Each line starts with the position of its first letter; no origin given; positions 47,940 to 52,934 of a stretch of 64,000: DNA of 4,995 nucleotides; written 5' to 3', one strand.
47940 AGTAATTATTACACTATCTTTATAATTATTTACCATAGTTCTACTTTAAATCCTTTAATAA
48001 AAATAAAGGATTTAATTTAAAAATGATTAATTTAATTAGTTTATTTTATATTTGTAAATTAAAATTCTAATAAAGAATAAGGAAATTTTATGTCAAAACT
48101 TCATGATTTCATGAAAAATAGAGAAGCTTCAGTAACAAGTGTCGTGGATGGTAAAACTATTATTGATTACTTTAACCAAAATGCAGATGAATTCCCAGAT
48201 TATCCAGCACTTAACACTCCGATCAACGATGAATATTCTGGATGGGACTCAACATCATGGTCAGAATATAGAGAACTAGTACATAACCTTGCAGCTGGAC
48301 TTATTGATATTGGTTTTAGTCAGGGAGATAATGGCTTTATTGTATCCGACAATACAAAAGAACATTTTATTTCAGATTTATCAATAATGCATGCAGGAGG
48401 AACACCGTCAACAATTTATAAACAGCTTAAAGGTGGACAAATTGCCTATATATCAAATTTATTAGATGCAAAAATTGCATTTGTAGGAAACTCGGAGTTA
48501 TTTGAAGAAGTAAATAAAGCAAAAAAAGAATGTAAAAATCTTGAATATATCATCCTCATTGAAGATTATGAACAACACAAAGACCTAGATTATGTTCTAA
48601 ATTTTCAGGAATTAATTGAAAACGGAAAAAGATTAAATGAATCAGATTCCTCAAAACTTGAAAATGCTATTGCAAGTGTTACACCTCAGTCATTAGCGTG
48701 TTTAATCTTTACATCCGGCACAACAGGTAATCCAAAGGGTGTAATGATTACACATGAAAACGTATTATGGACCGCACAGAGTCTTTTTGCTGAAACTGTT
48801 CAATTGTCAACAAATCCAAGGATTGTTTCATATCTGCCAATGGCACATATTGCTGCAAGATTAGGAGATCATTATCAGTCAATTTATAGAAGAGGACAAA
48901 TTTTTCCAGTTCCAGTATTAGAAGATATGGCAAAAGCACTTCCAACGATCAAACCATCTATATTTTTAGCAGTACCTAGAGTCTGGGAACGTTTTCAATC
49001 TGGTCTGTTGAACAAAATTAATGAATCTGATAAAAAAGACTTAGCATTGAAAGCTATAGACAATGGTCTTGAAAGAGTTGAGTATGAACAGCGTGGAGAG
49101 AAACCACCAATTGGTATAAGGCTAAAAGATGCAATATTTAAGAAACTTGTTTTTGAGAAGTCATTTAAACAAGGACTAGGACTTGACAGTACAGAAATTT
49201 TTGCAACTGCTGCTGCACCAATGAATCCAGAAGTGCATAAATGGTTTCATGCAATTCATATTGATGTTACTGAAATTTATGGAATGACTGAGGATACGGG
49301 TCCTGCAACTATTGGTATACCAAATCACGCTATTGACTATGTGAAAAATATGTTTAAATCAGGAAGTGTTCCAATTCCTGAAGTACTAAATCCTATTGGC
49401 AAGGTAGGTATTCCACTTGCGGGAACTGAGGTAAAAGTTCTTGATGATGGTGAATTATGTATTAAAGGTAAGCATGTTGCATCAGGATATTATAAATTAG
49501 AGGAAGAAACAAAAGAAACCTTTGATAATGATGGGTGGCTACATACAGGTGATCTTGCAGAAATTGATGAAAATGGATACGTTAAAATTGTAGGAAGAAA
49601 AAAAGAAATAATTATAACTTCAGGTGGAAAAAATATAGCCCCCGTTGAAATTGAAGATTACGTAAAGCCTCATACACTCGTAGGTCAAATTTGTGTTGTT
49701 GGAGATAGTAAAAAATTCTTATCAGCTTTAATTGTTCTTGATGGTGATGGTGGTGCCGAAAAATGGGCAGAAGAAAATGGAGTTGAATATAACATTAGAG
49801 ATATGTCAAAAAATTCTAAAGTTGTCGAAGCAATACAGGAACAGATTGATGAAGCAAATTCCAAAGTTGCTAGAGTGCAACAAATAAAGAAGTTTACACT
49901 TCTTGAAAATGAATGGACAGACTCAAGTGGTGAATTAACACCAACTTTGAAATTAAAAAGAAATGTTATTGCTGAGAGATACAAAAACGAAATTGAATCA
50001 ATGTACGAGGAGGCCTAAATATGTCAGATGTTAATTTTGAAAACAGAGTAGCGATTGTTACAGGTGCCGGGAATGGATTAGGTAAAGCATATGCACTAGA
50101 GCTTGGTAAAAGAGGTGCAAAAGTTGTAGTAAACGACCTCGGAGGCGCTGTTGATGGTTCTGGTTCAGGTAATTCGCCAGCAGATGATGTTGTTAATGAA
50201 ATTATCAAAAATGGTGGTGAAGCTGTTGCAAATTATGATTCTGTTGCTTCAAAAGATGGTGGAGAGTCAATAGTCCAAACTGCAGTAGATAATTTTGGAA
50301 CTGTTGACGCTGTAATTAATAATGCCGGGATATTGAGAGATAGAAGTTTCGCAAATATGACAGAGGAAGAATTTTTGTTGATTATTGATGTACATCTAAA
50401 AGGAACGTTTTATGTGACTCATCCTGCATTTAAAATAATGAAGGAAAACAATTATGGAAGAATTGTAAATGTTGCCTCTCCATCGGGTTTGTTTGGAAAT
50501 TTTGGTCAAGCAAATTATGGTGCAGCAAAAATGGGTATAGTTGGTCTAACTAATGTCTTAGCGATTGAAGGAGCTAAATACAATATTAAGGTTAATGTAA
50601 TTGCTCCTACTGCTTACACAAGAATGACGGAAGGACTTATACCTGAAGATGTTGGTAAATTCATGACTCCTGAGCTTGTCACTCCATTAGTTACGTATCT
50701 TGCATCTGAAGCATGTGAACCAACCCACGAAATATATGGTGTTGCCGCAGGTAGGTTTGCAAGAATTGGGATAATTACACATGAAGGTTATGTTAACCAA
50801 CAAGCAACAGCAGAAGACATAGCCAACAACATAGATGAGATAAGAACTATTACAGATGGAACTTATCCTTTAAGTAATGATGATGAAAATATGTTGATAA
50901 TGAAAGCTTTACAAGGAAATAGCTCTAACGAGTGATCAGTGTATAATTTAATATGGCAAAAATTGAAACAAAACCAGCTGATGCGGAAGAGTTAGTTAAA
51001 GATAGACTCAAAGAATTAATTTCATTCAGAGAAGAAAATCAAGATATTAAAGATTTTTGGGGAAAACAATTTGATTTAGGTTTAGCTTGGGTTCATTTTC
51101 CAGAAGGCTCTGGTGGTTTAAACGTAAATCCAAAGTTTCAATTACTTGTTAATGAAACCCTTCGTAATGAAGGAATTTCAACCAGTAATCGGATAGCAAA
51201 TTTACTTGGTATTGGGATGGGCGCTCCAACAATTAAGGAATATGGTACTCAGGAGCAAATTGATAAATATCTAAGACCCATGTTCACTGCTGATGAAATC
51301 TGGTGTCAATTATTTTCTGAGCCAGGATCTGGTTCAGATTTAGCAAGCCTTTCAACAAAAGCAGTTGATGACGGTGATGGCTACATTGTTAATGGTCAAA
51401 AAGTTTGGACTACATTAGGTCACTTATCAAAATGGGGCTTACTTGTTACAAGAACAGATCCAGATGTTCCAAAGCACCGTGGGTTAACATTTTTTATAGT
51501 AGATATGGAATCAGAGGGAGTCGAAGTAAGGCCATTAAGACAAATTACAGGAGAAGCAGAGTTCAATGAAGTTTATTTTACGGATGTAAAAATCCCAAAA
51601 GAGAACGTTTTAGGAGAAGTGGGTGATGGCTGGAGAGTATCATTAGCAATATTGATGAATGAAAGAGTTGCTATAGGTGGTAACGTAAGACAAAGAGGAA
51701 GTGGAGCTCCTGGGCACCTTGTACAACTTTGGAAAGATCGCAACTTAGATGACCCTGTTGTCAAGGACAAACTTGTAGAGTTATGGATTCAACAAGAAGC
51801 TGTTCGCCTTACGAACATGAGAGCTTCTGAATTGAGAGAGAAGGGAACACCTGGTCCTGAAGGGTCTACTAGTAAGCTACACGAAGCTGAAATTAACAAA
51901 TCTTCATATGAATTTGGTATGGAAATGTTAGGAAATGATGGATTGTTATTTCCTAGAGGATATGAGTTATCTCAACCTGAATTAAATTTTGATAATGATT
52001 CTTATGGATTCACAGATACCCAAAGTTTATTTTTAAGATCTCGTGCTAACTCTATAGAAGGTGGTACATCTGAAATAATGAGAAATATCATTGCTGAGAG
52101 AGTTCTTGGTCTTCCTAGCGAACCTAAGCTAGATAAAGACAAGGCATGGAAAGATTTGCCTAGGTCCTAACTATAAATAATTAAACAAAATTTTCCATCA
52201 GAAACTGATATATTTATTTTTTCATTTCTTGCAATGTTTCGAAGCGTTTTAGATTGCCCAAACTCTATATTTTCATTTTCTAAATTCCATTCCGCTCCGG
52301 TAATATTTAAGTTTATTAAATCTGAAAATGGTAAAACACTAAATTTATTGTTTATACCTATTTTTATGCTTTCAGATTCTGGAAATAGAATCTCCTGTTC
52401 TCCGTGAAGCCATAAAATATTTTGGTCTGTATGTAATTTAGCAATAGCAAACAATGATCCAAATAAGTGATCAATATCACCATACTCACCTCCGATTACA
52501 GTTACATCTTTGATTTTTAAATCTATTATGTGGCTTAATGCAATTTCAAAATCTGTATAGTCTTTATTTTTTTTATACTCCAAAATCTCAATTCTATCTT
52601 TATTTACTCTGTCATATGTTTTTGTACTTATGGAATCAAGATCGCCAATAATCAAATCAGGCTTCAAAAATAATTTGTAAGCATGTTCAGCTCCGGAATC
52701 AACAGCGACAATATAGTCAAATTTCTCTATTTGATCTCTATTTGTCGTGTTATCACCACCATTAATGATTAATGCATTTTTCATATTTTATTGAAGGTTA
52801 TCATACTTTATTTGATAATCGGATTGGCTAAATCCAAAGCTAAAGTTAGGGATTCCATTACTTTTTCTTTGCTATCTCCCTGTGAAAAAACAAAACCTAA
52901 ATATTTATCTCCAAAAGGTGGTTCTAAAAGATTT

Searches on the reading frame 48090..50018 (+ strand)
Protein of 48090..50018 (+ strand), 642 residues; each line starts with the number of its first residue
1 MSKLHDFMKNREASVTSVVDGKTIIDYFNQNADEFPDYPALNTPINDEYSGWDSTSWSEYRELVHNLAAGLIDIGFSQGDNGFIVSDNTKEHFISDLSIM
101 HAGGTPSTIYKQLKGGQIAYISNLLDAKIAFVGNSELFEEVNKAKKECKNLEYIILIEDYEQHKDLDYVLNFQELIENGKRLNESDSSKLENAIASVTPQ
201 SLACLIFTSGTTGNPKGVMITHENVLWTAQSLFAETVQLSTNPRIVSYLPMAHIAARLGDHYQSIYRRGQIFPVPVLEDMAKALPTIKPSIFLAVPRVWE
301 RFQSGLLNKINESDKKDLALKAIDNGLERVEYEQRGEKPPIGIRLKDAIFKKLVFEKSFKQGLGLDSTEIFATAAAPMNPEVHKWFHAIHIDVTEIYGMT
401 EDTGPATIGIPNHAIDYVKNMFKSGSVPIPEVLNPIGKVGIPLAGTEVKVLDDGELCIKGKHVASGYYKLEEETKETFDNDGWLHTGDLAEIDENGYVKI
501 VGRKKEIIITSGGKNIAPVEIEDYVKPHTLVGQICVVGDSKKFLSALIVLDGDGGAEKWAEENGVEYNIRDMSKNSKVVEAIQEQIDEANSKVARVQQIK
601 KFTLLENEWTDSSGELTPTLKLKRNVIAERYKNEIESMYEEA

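Call 58: search_protein_families(library=ncbifam, proteins=[window:48090-50018:+], max_evalue=1e-10)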
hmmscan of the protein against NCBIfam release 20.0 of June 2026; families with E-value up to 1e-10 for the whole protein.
window:48090-50018:+ (642 aa): 83 families (the best 25 are shown)
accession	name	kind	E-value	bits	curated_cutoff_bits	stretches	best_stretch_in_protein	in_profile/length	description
NF038343.1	ligase_FadD11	exception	9.1e-111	371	950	1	23-641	2-583/585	fatty acid--CoA ligase FadD11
NF004837.0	PRK06187.1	subfamily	3.7e-69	233.4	476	2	361-539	281-456/531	long-chain-fatty-acid--CoA ligase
NF009233.0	PRK12583.1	subfamily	6.1e-53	180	832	2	369-542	322-487/558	fatty acid CoA ligase family protein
NF005801.1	PRK07656.1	equivalog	1e-50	172.9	657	2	438-538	336-436/500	FadD3 family acyl-CoA ligase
NF006182.0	PRK08316.1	subfamily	2.8e-46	158.1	663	2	20-299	9-271/523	fatty acyl-CoA synthetase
NF004114.0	PRK05605.1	equivalog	8.5e-45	153.1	766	2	349-542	322-506/575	long-chain-fatty-acid--CoA ligase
NF005714.0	PRK07529.1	subfamily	1.3e-43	149.3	632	2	365-539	337-509/640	acyl-CoA synthetase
NF006020.0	PRK08162.1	subfamily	8.6e-42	143.2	677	2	370-539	301-473/545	acyl-CoA synthetase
NF004758.0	PRK06087.1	equivalog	1e-41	143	736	2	361-542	298-470/548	medium-chain fatty-acid--CoA ligase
NF005307.0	PRK06839.1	equivalog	6.6e-41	140.5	748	1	360-540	258-428/496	o-succinylbenzoate--CoA ligase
TIGR03098.1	ligase_PEP_1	hypoth_equivalog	3.9e-40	137.8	592.35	2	29-253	7-215/517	acyl-CoA ligase (AMP-forming), exosortase A system-associated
NF009232.0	PRK12582.1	subfamily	2e-39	135.4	777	2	22-299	49-327/624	acyl-CoA synthetase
NF052269.1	Staph_lig_FadD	equivalog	3.1e-39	134.7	650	1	353-546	253-438/499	long-chain-fatty-acid--CoA ligase FadD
TIGR03208.1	cyc_hxne_CoA_lg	equivalog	1e-37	130.1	792.3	2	362-542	306-476/538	cyclohexanecarboxylate-CoA ligase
TIGR01923.1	menE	equivalog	1.6e-37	129.4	330.15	1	436-539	276-382/442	o-succinylbenzoate--CoA ligase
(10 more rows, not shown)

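Call 59: search_solved_structures(query=window:48090-50018:+, max_evalue=1e-20)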
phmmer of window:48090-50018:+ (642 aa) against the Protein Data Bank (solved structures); distinct sequences matched with E-value up to 1e-20: 19.
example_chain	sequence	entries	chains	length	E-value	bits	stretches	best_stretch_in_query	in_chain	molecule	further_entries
8ivi_A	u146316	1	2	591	1.5e-28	103.1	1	445-553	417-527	Medium/long-chain-fatty-acid--CoA ligase FadD8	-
3tsy_A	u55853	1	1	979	1.5e-28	103.1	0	360-539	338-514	Fusion Protein 4-coumarate--CoA ligase 1, Resveratrol synthase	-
3r44_A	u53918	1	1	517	4.3e-27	98.2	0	368-554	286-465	fatty acyl CoA synthetase FADD13 (FATTY-ACYL-CoA SYNTHETASE)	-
4fuq_A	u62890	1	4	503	1.2e-25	93.4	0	369-538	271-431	Malonyl CoA synthetase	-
4fut_A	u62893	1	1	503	1.2e-25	93.4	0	369-538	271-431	Malonyl CoA synthetase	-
4gxq_A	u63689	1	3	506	1.3e-25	93.3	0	369-538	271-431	Malonyl CoA synthetase, Benzoate-CoA ligase Chimeric protein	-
4gxr_A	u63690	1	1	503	1.4e-25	93.2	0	369-538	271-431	Malonyl CoA synthetase, Benzoate-CoA ligase Chimeric protein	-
6k4c_A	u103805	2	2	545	2.1e-24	89.3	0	450-538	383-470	Ancestral luciferase AncLamp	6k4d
3a9u_A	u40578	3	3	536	7.8e-24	87.5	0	369-539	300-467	4-coumarate--CoA ligase | 4-coumarate:CoA ligase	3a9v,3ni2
1ult_A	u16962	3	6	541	1.8e-23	86.3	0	384-538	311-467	long chain fatty acid-CoA ligase | long-chain-fatty-acid-CoA synthetase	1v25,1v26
8wev_A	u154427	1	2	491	6.6e-23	84.4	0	394-538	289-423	Feruloyl-CoA Synthetase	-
8weu_A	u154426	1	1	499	6.9e-23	84.3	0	394-538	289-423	Fatty-acyl-CoA synthase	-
6ihk_A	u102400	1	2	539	1.8e-21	79.6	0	360-539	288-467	AMP-binding domain protein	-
6ijb_A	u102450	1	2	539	1.8e-21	79.6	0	360-539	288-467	AMP-binding domain protein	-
5bsm_A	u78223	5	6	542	2e-21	79.5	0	365-537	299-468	4-coumarate--CoA ligase 2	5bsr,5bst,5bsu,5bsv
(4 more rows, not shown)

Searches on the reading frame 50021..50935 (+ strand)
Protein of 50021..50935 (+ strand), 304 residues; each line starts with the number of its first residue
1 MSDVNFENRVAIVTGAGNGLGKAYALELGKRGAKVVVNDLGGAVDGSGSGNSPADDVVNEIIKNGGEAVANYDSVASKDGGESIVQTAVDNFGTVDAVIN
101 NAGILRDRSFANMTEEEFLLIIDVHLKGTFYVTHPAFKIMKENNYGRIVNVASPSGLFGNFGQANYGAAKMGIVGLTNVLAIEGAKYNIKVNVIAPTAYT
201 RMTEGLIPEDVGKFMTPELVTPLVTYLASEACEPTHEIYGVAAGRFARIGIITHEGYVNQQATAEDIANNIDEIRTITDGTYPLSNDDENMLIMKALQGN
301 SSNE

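Call 53: search_solved_structures(query=window:50021-50935:+, max_evalue=1e-25)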
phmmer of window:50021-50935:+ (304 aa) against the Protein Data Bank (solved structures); distinct sequences matched with E-value up to 1e-25: 65 (the best 60 are shown).
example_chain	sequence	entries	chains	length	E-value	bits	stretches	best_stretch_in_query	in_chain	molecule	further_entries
2et6_A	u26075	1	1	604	1.1e-144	484.4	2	1-283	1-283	(3R)-hydroxyacyl-CoA dehydrogenase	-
1gz6_A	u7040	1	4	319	8.3e-84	284.7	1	2-286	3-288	ESTRADIOL 17 BETA-DEHYDROGENASE 4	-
1zbq_A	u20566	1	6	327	3.2e-81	276.2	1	3-250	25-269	17-beta-hydroxysteroid dehydrogenase 4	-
3oml_A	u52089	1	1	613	1e-78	268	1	4-263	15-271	Peroxisomal Multifunctional Enzyme Type 2, CG3415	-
3qlj_A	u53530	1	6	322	1.4e-55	192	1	7-246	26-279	Short chain dehydrogenase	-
7ulh_A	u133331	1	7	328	4.6e-47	164.1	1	7-206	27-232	Short chain dehydrogenase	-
4rzh_A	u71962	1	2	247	6.8e-43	150.4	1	9-229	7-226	3-oxoacyl-[acyl-carrier protein] reductase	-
1edo_A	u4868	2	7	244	1.2e-41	146.3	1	10-213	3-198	BETA-KETO ACYL CARRIER PROTEIN REDUCTASE | KETOACYL REDUCTASE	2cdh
2uvd_A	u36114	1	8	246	1.6e-40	142.6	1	7-210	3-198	3-OXOACYL-(ACYL-CARRIER-PROTEIN) REDUCTASE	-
4kzp_A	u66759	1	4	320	4.9e-40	141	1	3-236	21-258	Oxidoreductase, short chain dehydrogenase/reductase family protein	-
7sub_A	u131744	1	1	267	3.7e-39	138.2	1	6-213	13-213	3-oxoacyl-reductase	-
4dml_A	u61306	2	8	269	1.2e-37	133.2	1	6-210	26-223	3-oxoacyl-[acyl-carrier-protein] reductase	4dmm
7lg9_A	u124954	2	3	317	1.1e-36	130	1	5-238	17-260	3-ketoacyl-ACP reductase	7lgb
4jro_A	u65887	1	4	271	5.5e-34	121.2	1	5-211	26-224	FabG protein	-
2hq1_A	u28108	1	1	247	1.2e-33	120.1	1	7-230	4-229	Glucose/ribitol dehydrogenase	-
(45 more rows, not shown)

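Call 58: search_protein_families(library=ncbifam, proteins=[window:50021-50935:+], max_evalue=1e-10)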
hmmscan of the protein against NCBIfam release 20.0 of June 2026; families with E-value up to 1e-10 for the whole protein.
window:50021-50935:+ (304 aa): 175 families (the best 25 are shown)
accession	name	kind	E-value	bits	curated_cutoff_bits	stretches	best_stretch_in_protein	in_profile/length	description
NF005861.0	PRK07791.1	subfamily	8.5e-79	265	373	1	6-275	4-281/300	SDR family oxidoreductase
NF005862.0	PRK07792.1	equivalog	9.8e-60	202.3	414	1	3-237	8-246/307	3-oxoacyl-ACP reductase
NF004198.0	PRK05653.1-3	equivalog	5.2e-52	176.8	296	1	7-220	6-220/248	3-oxoacyl-ACP reductase FabG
TIGR01830.1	3oxo_ACP_reduc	equivalog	1.4e-48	165.7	297.75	1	11-221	1-213/239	3-oxoacyl-[acyl-carrier-protein] reductase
NF009093.0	PRK12429.1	subfamily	3.1e-44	151.2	258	1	5-197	2-185/259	3-hydroxybutyrate dehydrogenase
NF009546.0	PRK12935.1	equivalog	1.1e-43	149.6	418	1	4-213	2-203/247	acetoacetyl-CoA reductase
NF009464.0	PRK12824.1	subfamily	1.4e-43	149.3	269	1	8-211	2-197/245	3-oxoacyl-ACP reductase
NF009466.0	PRK12826.1-2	subfamily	2.2e-43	148.5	222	1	7-231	2-229/248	3-oxoacyl-ACP reductase FabG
TIGR03971.1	SDR_subfam_1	subfamily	5e-43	147.4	300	1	6-203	1-203/271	mycofactocin-coupled SDR family oxidoreductase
TIGR01829.1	AcAcCoA_reduct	subfamily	1.3e-42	146.2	302.1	1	9-214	1-198/242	acetoacetyl-CoA reductase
NF004199.0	PRK05653.1-4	equivalog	1.7e-40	139.2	301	1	5-209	2-199/247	3-oxoacyl-ACP reductase FabG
TIGR01963.1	PHB_DH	subfamily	2.4e-40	138.4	307.05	1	9-197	2-181/255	3-hydroxybutyrate dehydrogenase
NF004197.0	PRK05653.1-1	equivalog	2.9e-40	138.5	332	1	4-207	3-198/249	3-oxoacyl-ACP reductase FabG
NF004200.0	PRK05653.1-5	equivalog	2.9e-40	138.3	273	1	9-230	3-225/242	3-oxoacyl-ACP reductase FabG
NF005559.1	PRK07231.1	subfamily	4.5e-40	137.7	215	1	6-208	2-196/249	glucose 1-dehydrogenase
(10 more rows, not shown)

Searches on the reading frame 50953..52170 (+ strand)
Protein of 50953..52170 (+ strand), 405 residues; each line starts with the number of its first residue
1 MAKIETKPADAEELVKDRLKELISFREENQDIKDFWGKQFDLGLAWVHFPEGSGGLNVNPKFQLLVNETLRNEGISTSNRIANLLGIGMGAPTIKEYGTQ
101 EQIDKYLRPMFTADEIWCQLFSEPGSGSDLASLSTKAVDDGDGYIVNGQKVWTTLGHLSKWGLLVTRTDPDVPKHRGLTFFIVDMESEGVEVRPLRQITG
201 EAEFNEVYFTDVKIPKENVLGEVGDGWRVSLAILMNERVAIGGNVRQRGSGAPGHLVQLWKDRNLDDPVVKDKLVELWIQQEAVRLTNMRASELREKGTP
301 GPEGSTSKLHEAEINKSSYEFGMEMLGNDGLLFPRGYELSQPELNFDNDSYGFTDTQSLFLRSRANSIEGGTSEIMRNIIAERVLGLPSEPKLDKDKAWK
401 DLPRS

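Call 3: search_protein_families(library=pfam, proteins=[window:50953-52170:+])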
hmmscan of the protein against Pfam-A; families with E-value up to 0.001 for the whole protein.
window:50953-52170:+ (405 aa): 3 families
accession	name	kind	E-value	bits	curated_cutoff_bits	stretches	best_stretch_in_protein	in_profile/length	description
PF02770.24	Acyl-CoA_dh_M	-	5.9e-20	71.7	33.3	1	118-212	1-97/97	Acyl-CoA dehydrogenase, middle domain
PF00441.29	Acyl-CoA_dh_1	-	8.5e-20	71.9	22.4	1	224-385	1-150/150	Acyl-CoA dehydrogenase, C-terminal domain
PF02771.21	Acyl-CoA_dh_N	-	3.4e-10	40.7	22.9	1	11-112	11-111/113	Acyl-CoA dehydrogenase, N-terminal domain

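Call 4: search_protein_families(library=ncbifam, proteins=[window:50953-52170:+])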
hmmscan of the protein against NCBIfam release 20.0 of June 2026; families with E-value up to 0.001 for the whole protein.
window:50953-52170:+ (405 aa): 18 families
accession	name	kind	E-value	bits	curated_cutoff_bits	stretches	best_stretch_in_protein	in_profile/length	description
TIGR03204.1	pimC_large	equivalog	2.9e-62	210.8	623.85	1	21-387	30-395/395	pimeloyl-CoA dehydrogenase large subunit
NF043006.1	CyhCrbnylCoADH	equivalog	9.6e-31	107.1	650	1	37-252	42-255/380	cyclohexane-1-carbonyl-CoA dehydrogenase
NF042972.1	AcrlCoAredClosAcrC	equivalog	2.2e-30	105.6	640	1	33-330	39-341/378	acryloyl-CoA reductase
NF045552.1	GlutCoADH_Des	equivalog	1.9e-25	89.9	470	1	49-328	56-342/387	glutaryl-CoA dehydrogenase Acd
NF058590.1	AcCoDHFadEBacil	equivalog_domain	2.7e-25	89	600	1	36-241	59-260/586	acyl-CoA dehydrogenase FadE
NF008997.0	PRK12341.1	equivalog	3.5e-25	88.9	537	1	25-291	32-296/382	acyl-CoA dehydrogenase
NF053553.1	prodigi_MBC_PigA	equivalog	5.1e-22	78.5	500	1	29-229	34-236/381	prodigiosin MBC biosynthesis dehydrogenase PigA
NF045652.1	ProlPCPDhRedW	equivalog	6.4e-20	71.3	650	1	27-239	28-241/376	L-prolyl-[peptidyl-carrier protein] dehydrogenase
NF042439.1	SulpropCoADesulf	equivalog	1.1e-19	70.5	600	1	63-236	57-229/379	3-sulfinopropanoyl-CoA desulfinase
NF002885.1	PRK03354.1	equivalog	3.2e-18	65.9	540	1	33-290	39-292/378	crotonobetainyl-CoA dehydrogenase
TIGR03207.1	cyc_hxne_CoA_dh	equivalog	2.9e-14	52.6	575.35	1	41-242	43-242/372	cyclohexanecarboxyl-CoA dehydrogenase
NF052270.1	Staph_DH_FadE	equivalog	1.1e-12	47.4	600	1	86-332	107-360/400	acyl-CoA dehydrogenase FadE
NF007000.1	PRK09463.1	subfamily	2.3e-08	32.8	600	1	54-235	97-294/726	acyl-CoA dehydrogenase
TIGR03203.1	pimD_small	equivalog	3.7e-08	32.9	652.7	1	32-241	39-243/378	pimeloyl-CoA dehydrogenase small subunit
NF009586.0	PRK13026.1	subfamily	5.1e-08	31.7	608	1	93-235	170-329/777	acyl-CoA dehydrogenase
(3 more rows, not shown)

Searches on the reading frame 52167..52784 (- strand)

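Call 57: search_protein_families(library=pfam, proteins=[window:52167-52784:-], max_evalue=0.00001)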
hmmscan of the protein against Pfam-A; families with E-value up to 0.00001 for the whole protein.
window:52167-52784:- (205 aa): 2 families
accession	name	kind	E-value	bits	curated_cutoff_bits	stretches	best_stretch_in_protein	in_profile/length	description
PF04263.21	TPK_catalytic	-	6e-25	87.8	30.7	1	19-121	5-108/113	Thiamin pyrophosphokinase, catalytic domain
PF04265.19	TPK_B1_binding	-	1.1e-06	28.7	22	1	147-197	13-65/67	Thiamin pyrophosphokinase, vitamin B1 binding domain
